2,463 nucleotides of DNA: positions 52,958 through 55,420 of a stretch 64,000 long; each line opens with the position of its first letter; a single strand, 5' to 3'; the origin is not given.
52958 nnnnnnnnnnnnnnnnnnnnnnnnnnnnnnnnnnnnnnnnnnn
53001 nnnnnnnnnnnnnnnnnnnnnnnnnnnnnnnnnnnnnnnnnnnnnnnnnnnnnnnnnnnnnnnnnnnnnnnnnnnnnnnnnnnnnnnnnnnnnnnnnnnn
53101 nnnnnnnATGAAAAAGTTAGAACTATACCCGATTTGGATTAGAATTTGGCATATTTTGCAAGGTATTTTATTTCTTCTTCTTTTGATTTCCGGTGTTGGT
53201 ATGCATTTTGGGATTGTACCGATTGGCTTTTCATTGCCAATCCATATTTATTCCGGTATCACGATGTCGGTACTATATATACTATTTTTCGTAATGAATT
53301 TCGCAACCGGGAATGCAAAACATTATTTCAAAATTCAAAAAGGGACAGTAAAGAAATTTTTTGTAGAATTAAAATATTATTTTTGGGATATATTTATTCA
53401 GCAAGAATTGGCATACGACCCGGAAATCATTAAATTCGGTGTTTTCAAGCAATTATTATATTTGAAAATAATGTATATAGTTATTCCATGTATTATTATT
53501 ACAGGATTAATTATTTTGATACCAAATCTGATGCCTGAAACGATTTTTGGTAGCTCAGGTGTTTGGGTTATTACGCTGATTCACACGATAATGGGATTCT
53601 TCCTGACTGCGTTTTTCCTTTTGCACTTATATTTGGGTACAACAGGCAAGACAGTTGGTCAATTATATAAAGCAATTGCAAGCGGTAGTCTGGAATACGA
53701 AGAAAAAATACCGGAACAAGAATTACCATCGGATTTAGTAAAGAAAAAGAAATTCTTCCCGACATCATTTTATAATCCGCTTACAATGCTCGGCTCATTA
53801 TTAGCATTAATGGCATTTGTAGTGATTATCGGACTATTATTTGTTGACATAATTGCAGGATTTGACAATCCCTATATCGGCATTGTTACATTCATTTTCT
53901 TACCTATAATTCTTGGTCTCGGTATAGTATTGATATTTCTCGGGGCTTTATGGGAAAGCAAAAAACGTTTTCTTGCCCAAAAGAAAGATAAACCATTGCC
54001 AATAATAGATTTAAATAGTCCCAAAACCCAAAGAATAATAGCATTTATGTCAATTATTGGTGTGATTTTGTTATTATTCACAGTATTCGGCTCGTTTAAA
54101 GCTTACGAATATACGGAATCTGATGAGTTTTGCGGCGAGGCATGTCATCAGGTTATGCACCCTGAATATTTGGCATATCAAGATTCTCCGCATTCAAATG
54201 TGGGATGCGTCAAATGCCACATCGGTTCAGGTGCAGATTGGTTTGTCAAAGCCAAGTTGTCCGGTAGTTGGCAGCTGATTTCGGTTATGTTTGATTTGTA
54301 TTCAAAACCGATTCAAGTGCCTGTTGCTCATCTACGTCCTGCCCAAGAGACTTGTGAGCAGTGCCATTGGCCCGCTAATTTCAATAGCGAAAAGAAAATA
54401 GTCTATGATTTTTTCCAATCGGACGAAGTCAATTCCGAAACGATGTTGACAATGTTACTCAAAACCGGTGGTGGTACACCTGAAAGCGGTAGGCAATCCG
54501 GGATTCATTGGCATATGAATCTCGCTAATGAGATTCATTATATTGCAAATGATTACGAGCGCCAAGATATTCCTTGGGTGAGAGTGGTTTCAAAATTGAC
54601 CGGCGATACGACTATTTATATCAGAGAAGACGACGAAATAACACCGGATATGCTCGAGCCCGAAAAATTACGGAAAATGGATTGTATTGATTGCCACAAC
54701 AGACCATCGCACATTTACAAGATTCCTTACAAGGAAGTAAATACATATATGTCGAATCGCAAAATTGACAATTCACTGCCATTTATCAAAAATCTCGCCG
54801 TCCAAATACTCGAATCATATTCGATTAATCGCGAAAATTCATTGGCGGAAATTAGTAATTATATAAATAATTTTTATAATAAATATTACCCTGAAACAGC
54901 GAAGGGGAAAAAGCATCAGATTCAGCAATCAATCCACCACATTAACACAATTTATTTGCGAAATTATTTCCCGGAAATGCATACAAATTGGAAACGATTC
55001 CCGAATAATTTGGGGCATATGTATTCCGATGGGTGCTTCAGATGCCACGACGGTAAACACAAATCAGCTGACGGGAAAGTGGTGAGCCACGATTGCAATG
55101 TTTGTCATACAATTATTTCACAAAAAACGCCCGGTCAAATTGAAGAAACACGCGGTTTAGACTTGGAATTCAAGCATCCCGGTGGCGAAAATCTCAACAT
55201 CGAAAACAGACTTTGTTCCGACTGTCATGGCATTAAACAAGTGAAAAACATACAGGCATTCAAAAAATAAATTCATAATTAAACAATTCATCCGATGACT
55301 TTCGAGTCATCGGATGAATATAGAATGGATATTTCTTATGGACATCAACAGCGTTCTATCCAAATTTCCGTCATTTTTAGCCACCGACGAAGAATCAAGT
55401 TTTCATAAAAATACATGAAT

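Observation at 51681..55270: Translationally coupled 13-heme cytochrome plus a novel cytochrome b::7-heme NapC/ImcH-like fusion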

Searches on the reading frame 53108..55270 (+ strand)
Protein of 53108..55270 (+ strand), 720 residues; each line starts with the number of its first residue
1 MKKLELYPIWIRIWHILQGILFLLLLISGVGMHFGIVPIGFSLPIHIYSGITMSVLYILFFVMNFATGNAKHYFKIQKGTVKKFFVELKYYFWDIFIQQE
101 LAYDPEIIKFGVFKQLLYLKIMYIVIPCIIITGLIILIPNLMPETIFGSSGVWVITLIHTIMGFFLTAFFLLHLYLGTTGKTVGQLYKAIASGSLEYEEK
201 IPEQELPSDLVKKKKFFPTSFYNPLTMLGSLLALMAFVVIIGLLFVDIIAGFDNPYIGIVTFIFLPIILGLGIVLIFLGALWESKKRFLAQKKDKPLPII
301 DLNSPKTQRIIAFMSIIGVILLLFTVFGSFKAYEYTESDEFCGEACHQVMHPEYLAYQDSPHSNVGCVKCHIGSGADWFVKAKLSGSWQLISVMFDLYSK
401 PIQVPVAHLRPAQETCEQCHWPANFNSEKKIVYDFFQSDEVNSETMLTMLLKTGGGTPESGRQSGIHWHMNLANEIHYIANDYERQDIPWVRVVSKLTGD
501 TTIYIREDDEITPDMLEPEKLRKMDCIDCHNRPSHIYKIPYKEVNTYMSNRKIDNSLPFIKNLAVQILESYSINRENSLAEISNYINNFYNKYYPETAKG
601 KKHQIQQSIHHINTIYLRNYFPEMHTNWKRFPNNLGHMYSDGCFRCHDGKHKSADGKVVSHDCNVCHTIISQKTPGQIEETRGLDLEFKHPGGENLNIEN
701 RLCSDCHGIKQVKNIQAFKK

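Call 3: search_protein_families(library=pfam, proteins=[window:53108-55270:+], max_evalue=0.01)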
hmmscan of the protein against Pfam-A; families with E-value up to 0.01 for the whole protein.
window:53108-55270:+ (720 aa): 4 families
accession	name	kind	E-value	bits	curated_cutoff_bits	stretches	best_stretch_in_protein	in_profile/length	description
PF01292.26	Ni_hydr_CYTB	-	3.5e-15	56.7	30.1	1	7-185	2-170/179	Prokaryotic cytochrome b561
PF03264.19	Cytochrom_NNT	-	2e-08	34.6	24.1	1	307-396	4-97/174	NapC/NirT cytochrome c family, N-terminal region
PF14522.11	Cytochrome_C7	-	1.7e-05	25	24.8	0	629-668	43-67/67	Cytochrome c7 and related cytochrome c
PF14537.11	Cytochrom_c3_2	-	0.0016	19.3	25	0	640-710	5-67/79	Cytochrome c3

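Call 4: search_protein_families(library=ncbifam, proteins=[window:53108-55270:+], max_evalue=0.01)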
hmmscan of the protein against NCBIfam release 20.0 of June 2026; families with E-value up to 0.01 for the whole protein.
window:53108-55270:+ (720 aa): 3 families
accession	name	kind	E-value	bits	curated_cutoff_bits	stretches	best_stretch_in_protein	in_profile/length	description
NF011582.1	PRK15006.1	equivalog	6.8e-30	104.5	204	1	2-193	54-244/248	thiosulfate reductase cytochrome B subunit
TIGR03153.1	cytochr_NrfH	equivalog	5.8e-13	49.1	134.2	1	316-423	5-112/138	cytochrome c nitrite reductase small subunit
NF011606.0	PRK15032.1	equivalog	0.0014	17.8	455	1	302-391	8-101/390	pentaheme c-type cytochrome TorC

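Call 6: find_homologous_proteins(query=window:53108-55270:+, max_evalue=0.001)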
Query window:53108-55270:+ (720 aa): 3149 proteins with E <= 0.001 among 8000 candidates; the best 120 are listed.
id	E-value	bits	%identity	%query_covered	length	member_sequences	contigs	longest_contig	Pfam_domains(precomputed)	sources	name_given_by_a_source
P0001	0.0e+0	1604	94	100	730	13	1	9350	PF01292.27,PF03264.20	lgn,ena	-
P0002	0.0e+0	1129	65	99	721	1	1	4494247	PF01292.27,PF03264.20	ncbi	-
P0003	0.0e+0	1129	65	100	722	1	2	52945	PF01292.27,PF03264.20,PF14522.12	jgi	jgi:thiosulfate reductase cytochrome b subunit/nitrate/TMAO reductase-like tetraheme cytochrome c su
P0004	0.0e+0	1127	64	99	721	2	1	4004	PF14537.12,PF01292.27,PF03264.20,PF14522.12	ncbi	-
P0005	0.0e+0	1112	64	100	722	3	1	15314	PF01292.27,PF03264.20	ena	-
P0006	0.0e+0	1105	63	100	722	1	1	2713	PF01292.27,PF03264.20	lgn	-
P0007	0.0e+0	1097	63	100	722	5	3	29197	PF01292.27,PF03264.20,PF14522.12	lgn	-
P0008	0.0e+0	1095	63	99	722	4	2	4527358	PF01292.27,PF03264.20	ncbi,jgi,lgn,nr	ncbi:MAG: cytochrome b/b6 domain-containing protein [Candidatus Kapabacteria bacterium]|nr:cytochrom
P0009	7.1e-247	840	49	99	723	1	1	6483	PF01292.27,PF03264.20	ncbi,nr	ncbi:MAG: hypothetical protein QG635_19 [Bacteroidota bacterium]|nr:hypothetical protein [Bacteroido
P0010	6.1e-246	837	48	100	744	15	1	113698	PF01292.27,PF03264.20,PF14522.12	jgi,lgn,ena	-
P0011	8.0e-244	830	49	99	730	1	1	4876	PF01292.27,PF03264.20,PF14522.12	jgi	jgi:thiosulfate reductase cytochrome b subunit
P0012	6.7e-243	827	50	98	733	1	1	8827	PF14537.12,PF01292.27,PF03264.20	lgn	-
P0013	3.1e-242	824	49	98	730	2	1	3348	PF14537.12,PF01292.27,PF03264.20,PF14522.12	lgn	-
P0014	9.2e-242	823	48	100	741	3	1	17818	PF01292.27,PF03264.20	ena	-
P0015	2.5e-241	821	48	99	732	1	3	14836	PF01292.27,PF03264.20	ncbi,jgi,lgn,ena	jgi:thiosulfate reductase cytochrome b subunit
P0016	7.1e-240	817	48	99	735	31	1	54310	PF01292.27,PF03264.20,PF14522.12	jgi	jgi:thiosulfate reductase cytochrome b subunit/nitrate/TMAO reductase-like tetraheme cytochrome c su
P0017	5.5e-239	814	48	100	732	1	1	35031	PF01292.27,PF03264.20,PF14522.12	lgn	-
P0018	2.0e-238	812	49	98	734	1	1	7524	PF01292.27,PF03264.20,PF14522.12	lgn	-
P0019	7.3e-238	810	47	99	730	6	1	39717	PF01292.27,PF03264.20,PF14522.12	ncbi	-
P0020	2.2e-237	808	49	99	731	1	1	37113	PF01292.27,PF03264.20,PF14522.12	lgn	-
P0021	8.3e-237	806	49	99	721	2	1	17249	PF01292.27,PF03264.20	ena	-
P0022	1.3e-236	806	48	99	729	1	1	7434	PF14537.12,PF01292.27,PF03264.20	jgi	jgi:thiosulfate reductase cytochrome b subunit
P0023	1.3e-236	806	49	99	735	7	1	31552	PF01292.27,PF03264.20,PF14522.12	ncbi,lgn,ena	-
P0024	1.6e-236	805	48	99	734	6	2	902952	PF01292.27,PF03264.20,PF14522.12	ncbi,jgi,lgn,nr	ncbi:hypothetical protein D9V84_10605 [Bacteroidetes/Chlorobi group bacterium Naka2016]|jgi:thiosulf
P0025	1.8e-236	805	48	99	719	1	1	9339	PF01292.27,PF03264.20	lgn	-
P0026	3.3e-235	801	48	98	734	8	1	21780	PF01292.27,PF03264.20,PF14522.12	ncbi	ncbi:MAG: cytochrome b/b6 domain-containing protein [Candidatus Kapaibacteriota bacterium]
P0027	1.7e-234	799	48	99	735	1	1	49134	PF01292.27,PF03264.20,PF14522.12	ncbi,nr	ncbi:MAG: cytochrome b/b6 domain-containing protein [Ignavibacteria bacterium]|nr:cytochrome b/b6 do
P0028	3.5e-234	798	47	99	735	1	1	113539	PF01292.27,PF03264.20,PF14522.12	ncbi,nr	ncbi:MAG: cytochrome b/b6 domain-containing protein [Ignavibacteria bacterium]|nr:cytochrome b/b6 do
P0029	3.9e-234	798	48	99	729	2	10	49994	PF01292.27,PF03264.20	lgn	-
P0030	4.2e-234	797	48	99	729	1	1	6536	PF01292.27,PF03264.20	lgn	-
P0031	5.1e-234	797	48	99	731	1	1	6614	PF01292.27,PF03264.20,PF14522.12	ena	-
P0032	5.8e-234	797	48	99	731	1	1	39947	PF01292.27,PF03264.20,PF14522.12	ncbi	ncbi:MAG: cytochrome b/b6 domain-containing protein [Candidatus Kapaibacteriales bacterium]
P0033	2.6e-233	795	48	99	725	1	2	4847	PF01292.27,PF03264.20,PF14522.12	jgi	jgi:thiosulfate reductase cytochrome b subunit/nitrate/TMAO reductase-like tetraheme cytochrome c su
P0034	7.9e-233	793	49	99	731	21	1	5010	PF01292.27,PF03264.20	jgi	-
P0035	1.2e-232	793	48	99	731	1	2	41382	PF01292.27,PF03264.20,PF14522.12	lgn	-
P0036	1.3e-232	793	48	99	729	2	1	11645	PF01292.27,PF03264.20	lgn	-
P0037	1.7e-232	792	46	98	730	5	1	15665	PF01292.27,PF03264.20,PF14522.12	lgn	-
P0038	1.9e-232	792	47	99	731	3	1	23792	PF01292.27,PF03264.20,PF14522.12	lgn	-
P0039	1.1e-231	789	46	100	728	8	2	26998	PF01292.27,PF03264.20,PF14522.12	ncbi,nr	ncbi:MAG: cytochrome b/b6 domain-containing protein [Chloroherpetonaceae bacterium]|nr:cytochrome b/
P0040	1.1e-231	789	45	100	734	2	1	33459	PF01292.27,PF03264.20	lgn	-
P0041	1.1e-231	789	48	99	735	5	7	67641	PF01292.27,PF03264.20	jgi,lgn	jgi:thiosulfate reductase cytochrome b subunit/fumarate reductase subunit C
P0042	1.6e-231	789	48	99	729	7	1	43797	PF01292.27,PF03264.20,PF14522.12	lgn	-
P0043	2.0e-231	789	48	99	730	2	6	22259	PF01292.27,PF03264.20,PF14522.12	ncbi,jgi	jgi:thiosulfate reductase cytochrome b subunit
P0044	2.6e-231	788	48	99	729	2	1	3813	PF01292.27,PF03264.20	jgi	jgi:thiosulfate reductase cytochrome b subunit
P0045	1.9e-230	785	48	99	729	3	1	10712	PF01292.27,PF03264.20,PF14522.12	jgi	jgi:thiosulfate reductase cytochrome b subunit/nitrate/TMAO reductase-like tetraheme cytochrome c su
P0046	8.4e-230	783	48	99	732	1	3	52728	PF01292.27,PF03264.20,PF14522.12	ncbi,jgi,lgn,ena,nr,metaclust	ncbi:MAG: hypothetical protein A2X64_09475 [Ignavibacteria bacterium GWF2_33_9]|nr:MAG: hypothetical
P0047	1.3e-229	783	47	99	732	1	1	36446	PF01292.27,PF03264.20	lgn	-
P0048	1.1e-228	780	48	98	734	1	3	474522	PF01292.27,PF03264.20,PF14522.12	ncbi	-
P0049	4.6e-228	778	47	99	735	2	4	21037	PF01292.27,PF03264.20,PF14522.12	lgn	-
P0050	6.4e-228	777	48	99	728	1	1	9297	PF01292.27,PF03264.20,PF14522.12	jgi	jgi:thiosulfate reductase cytochrome b subunit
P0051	2.2e-227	775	47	98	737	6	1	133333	PF01292.27,PF03264.20,PF14522.12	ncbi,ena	-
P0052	1.9e-224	766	46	99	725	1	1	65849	PF01292.27,PF03264.20,PF14522.12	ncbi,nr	ncbi:MAG: Cytochrome c family protein [Ignavibacteria bacterium]|nr:Cytochrome c family protein [Ign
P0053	1.9e-224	766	45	98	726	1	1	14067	PF01292.27,PF03264.20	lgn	-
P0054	2.5e-222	759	47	99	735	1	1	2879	PF14537.12,PF01292.27,PF03264.20,PF14522.12,PF22113.2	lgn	-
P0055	4.4e-221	754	47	99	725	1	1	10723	PF01292.27,PF03264.20,PF14522.12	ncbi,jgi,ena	ncbi:MAG: cytochrome b/b6 domain-containing protein [Bacteroidota bacterium]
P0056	2.4e-220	752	45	99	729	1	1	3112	PF01292.27,PF03264.20,PF14522.12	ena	-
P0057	6.7e-218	744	48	94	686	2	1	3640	PF01292.27,PF03264.20,PF14522.12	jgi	-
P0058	8.5e-218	744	45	99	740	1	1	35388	PF01292.27,PF03264.20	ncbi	-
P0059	2.4e-217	742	45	99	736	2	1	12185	PF01292.27,PF03264.20,PF02085.22,PF14522.12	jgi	jgi:thiosulfate reductase cytochrome b subunit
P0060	3.8e-217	741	45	98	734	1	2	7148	PF14537.12,PF01292.27,PF03264.20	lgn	-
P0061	2.8e-215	735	44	100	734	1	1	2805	PF01292.27,PF03264.20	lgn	-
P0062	8.9e-215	734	44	99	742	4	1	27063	PF01292.27,PF03264.20,PF14522.12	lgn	-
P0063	1.8e-214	733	43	99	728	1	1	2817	PF14537.12,PF01292.27,PF03264.20,PF14522.12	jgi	jgi:thiosulfate reductase cytochrome b subunit/nitrate/TMAO reductase-like tetraheme cytochrome c su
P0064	1.4e-212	726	44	99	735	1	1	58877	PF14537.12,PF01292.27,PF03264.20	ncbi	ncbi:MAG: cytochrome b/b6 domain-containing protein [bacterium]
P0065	3.8e-212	725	46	96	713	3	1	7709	PF14537.12,PF01292.27,PF03264.20,PF14522.12,PF22113.2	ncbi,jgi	jgi:thiosulfate reductase cytochrome b subunit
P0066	7.6e-212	724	44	100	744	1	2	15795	PF01292.27,PF03264.20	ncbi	-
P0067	3.7e-211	722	44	99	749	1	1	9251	PF01292.27,PF03264.20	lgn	-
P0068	4.0e-211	722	44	99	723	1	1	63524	PF01292.27,PF03264.20,PF14522.12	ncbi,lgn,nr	ncbi:MAG: hypothetical protein HW421_1104 [Ignavibacteria bacterium]|nr:hypothetical protein [Ignavi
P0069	6.6e-210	717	44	98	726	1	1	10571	PF14537.12,PF01292.27,PF03264.20,PF14522.12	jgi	jgi:thiosulfate reductase cytochrome b subunit/nitrate/TMAO reductase-like tetraheme cytochrome c su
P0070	3.5e-209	715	44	97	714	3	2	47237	PF14537.12,PF01292.27,PF03264.20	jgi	-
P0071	4.9e-207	708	44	100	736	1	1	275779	PF01292.27,PF03264.20,PF14522.12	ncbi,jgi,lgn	-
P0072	1.2e-200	687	42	99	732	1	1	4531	PF01292.27,PF03264.20,PF14522.12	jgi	jgi:thiosulfate reductase cytochrome b subunit/nitrate/TMAO reductase-like tetraheme cytochrome c su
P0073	5.2e-198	678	52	78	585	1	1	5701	PF14537.12,PF03264.20,PF14522.12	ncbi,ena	-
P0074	1.1e-195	670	49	81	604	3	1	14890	PF14537.12,PF01292.27,PF03264.20,PF14522.12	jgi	-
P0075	3.5e-192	659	34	100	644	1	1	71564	PF01292.27,PF03264.20,PF14522.12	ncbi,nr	ncbi:MAG: cytochrome b/b6 domain-containing protein [Ignavibacteriae bacterium]|nr:cytochrome b/b6 d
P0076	2.1e-181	623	52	69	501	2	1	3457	PF14537.12,PF03264.20,PF14522.12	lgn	-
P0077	1.4e-180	621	52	70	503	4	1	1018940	PF14537.12,PF03264.20,PF14522.12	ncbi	ncbi:MAG: cytochrome c3 family protein [Ignavibacteriaceae bacterium]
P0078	6.6e-179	615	52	69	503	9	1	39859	PF14537.12,PF03264.20,PF14522.12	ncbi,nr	ncbi:MAG: NapC/NirT family cytochrome c [Ignavibacteriaceae bacterium]|nr:NapC/NirT family cytochrom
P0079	1.6e-178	614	51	69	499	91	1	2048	PF03264.20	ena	-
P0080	5.3e-177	609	51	69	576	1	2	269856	PF03264.20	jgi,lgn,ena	-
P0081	2.5e-176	606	52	69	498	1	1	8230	PF14537.12,PF03264.20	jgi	jgi:nitrate/TMAO reductase-like tetraheme cytochrome c subunit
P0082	1.4e-175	604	53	69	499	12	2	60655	PF14537.12,PF03264.20,PF14522.12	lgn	-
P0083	9.2e-175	601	53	69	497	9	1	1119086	PF14537.12,PF03264.20,PF14522.12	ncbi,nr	ncbi:MAG: NapC/NirT family cytochrome c [Ignavibacteriales bacterium]|nr:NapC/NirT family cytochrome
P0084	9.8e-175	601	51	69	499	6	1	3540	PF03264.20,PF14522.12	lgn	-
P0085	1.5e-174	601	50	69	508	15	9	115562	PF14537.12,PF03264.20,PF14522.12,PF22113.2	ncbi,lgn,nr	ncbi:MAG: hypothetical protein AMXMBFR49_18740 [Chlorobiota bacterium]|nr:MAG: cytochrome C [Chlorob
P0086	4.5e-174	599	52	70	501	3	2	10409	PF03264.20,PF14522.12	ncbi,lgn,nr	ncbi:MAG: NapC/NirT family cytochrome c [Ignavibacteria bacterium]|nr:NapC/NirT family cytochrome c 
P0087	4.5e-174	599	52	69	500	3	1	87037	PF14537.12,PF03264.20,PF14522.12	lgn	-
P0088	2.3e-173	597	51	70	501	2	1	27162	PF14537.12,PF03264.20,PF02085.22,PF14522.12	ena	-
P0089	6.1e-173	595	50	69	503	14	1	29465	PF03264.20,PF02085.22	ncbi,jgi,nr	ncbi:MAG: NapC/NirT family cytochrome c [Ignavibacteriaceae bacterium]|jgi:amino acid transporter|nr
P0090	7.4e-173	595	50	69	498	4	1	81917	PF14537.12,PF03264.20,PF14522.12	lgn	-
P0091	8.8e-173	595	52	69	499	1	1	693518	PF14537.12,PF03264.20,PF14522.12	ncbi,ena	-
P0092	2.4e-172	593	52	69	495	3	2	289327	PF14537.12,PF03264.20,PF14522.12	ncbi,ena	-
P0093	4.9e-172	592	51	69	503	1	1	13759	PF03264.20,PF14522.12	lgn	-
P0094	1.3e-171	591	47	69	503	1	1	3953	PF03264.20,PF14522.12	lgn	-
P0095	1.4e-171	591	51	70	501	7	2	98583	PF03264.20,PF02085.22,PF14522.12,PF22113.2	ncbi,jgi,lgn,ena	jgi:glutaredoxin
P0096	1.8e-171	590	52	70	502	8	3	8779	PF03264.20,PF14522.12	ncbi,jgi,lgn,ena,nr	ncbi:MAG TPA: cytochrome C [Bacteroidetes bacterium]|nr:cytochrome C [Bacteroidota bacterium] HRI462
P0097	1.9e-171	590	50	69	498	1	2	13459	PF14537.12,PF03264.20,PF14522.12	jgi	jgi:nitrate/TMAO reductase-like tetraheme cytochrome c subunit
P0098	2.6e-171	590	50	69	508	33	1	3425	PF14537.12,PF03264.20,PF14522.12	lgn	-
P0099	3.1e-171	590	50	69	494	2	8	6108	PF03264.20,PF14522.12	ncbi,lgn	ncbi:MAG: cytochrome c3 family protein [Syntrophothermus sp.]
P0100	3.8e-171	589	49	69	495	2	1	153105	PF14537.12,PF03264.20,PF14522.12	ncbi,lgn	ncbi:MAG: NapC/NirT family cytochrome c [Ignavibacteriaceae bacterium]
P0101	3.8e-171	589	50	69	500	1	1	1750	PF14537.12,PF03264.20,PF14522.12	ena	-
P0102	7.7e-171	588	50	69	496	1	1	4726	PF14537.12,PF03264.20,PF14522.12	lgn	-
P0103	9.4e-171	588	50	69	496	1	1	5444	PF14537.12,PF03264.20,PF14522.12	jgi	jgi:nitrate/TMAO reductase-like tetraheme cytochrome c subunit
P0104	9.9e-171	588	49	69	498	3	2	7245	PF03264.20,PF14522.12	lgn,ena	-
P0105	1.4e-170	587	50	69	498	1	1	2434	PF14537.12,PF03264.20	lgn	-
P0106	1.4e-170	587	50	69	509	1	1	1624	PF03264.20,PF14522.12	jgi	jgi:hypothetical protein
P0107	1.9e-170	587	50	69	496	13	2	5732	PF14537.12,PF03264.20,PF14522.12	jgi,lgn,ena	jgi:nitrate/TMAO reductase-like tetraheme cytochrome c subunit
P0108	2.4e-170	587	52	69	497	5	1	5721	PF09699.16,PF14537.12,PF03264.20,PF14522.12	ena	-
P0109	2.5e-170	587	51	69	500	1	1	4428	PF14537.12,PF03264.20,PF14522.12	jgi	jgi:NapC/NirT cytochrome c family, N-terminal region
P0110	2.9e-170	586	50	69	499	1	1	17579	PF14537.12,PF03264.20,PF14522.12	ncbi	-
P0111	7.1e-170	585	50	69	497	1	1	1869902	PF14537.12,PF03264.20,PF14522.12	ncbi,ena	-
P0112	9.9e-170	585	50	69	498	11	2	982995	PF14537.12,PF03264.20,PF14522.12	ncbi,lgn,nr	ncbi:MAG: hypothetical protein FMNOHCHN_00855 [Ignavibacteriaceae bacterium]|nr:hypothetical protein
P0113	1.8e-169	584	51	69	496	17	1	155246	PF14537.12,PF03264.20,PF14522.12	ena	-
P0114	2.8e-169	583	51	69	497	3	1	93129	PF14537.12,PF03264.20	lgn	-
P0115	3.0e-169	583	49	69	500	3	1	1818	PF03264.20,PF14522.12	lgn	-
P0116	4.0e-169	583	51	69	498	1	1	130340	PF14537.12,PF03264.20,PF14522.12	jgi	jgi:hypothetical protein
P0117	5.6e-169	582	51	69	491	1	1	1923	PF03264.20,PF14522.12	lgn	-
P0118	5.9e-169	582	51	69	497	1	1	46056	PF14537.12,PF03264.20,PF14522.12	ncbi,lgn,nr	ncbi:MAG: NapC/NirT family cytochrome c [Ignavibacteria bacterium]|nr:NapC/NirT family cytochrome c 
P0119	6.1e-169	582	49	69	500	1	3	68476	PF03264.20,PF14522.12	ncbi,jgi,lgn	-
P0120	6.3e-169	582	52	69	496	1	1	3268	PF14537.12,PF03264.20,PF14522.12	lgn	-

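Call 8: search_solved_structures(query=window:53108-55270:+, max_evalue=1, show_alignments=3)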
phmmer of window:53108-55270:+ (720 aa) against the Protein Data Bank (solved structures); distinct sequences matched with E-value up to 1: 1.
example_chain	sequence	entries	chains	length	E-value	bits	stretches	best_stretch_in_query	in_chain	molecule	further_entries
2j7a_C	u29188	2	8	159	0.0012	20.6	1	303-374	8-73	CYTOCHROME C QUINOL DEHYDROGENASE NRFH | NAPC/NIRT CYTOCHROME C FAMILY PROTEIN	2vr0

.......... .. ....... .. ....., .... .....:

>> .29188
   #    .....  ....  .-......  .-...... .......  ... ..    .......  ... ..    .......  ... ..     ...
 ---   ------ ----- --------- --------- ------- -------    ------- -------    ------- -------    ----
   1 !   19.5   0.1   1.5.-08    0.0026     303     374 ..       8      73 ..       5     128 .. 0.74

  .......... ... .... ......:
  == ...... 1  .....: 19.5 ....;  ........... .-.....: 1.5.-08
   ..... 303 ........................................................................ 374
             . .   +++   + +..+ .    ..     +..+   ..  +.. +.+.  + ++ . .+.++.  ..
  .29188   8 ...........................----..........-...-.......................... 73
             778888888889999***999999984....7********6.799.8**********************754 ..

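Call 17: find_encoding_contigs(protein=P0008, flank=8000, max_places=2)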
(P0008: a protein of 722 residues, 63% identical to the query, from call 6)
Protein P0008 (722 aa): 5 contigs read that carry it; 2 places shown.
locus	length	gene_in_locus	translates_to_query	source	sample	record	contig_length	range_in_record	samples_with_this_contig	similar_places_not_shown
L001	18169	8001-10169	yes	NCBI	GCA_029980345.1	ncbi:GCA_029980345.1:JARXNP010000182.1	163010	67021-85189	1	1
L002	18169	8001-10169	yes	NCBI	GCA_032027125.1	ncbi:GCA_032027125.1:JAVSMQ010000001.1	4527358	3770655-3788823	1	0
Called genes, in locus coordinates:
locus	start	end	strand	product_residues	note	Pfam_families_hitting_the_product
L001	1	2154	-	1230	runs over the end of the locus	PF02574:S-methyl_trans, PF00809:Pterin_bind, PF02607:B12-binding_2, PF02310:B12-binding, PF02965:Met_synt_B12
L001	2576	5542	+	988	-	PF18911:PKD_4 (faint), PF18962:Por_Secre_tail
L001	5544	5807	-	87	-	PF10387:DUF2442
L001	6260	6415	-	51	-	-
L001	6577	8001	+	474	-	PF02085:Cytochrom_CIII (faint), PF09699:Paired_CXXCH_1 (faint), PF14522:Cytochrome_C7 (faint), PF14537:Cytochrom_c3_2 (faint), PF22113:Mtrc-MtrF_II-IV_dom (weak)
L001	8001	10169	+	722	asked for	PF01292:Ni_hydr_CYTB, PF03264:Cytochrom_NNT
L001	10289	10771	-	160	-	PF20603:Bact_hydrolase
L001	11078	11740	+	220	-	PF08207:EFP_N, PF01132:EFP, PF09285:Elong-fact-P_C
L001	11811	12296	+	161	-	PF00364:Biotin_lipoyl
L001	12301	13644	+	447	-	PF00289:Biotin_carb_N, PF02222:ATP-grasp (weak), PF02786:CPSase_L_D2, PF07478:Dala_Dala_lig_C, PF02785:Biotin_carb_C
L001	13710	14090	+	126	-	PF01597:GCV_H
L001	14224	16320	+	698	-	PF00188:CAP (weak), PF00041:fn3 (faint), PF25788:Ig_Rha78A_N (faint), PF24489:Ig_J_second (faint), PF18962:Por_Secre_tail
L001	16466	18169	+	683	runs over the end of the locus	PF00171:Aldedh, PF01575:MaoC_dehydratas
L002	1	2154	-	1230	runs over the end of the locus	PF02574:S-methyl_trans, PF00809:Pterin_bind, PF02607:B12-binding_2, PF02310:B12-binding, PF02965:Met_synt_B12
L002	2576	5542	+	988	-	PF18911:PKD_4 (faint), PF18962:Por_Secre_tail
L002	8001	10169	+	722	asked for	PF01292:Ni_hydr_CYTB, PF03264:Cytochrom_NNT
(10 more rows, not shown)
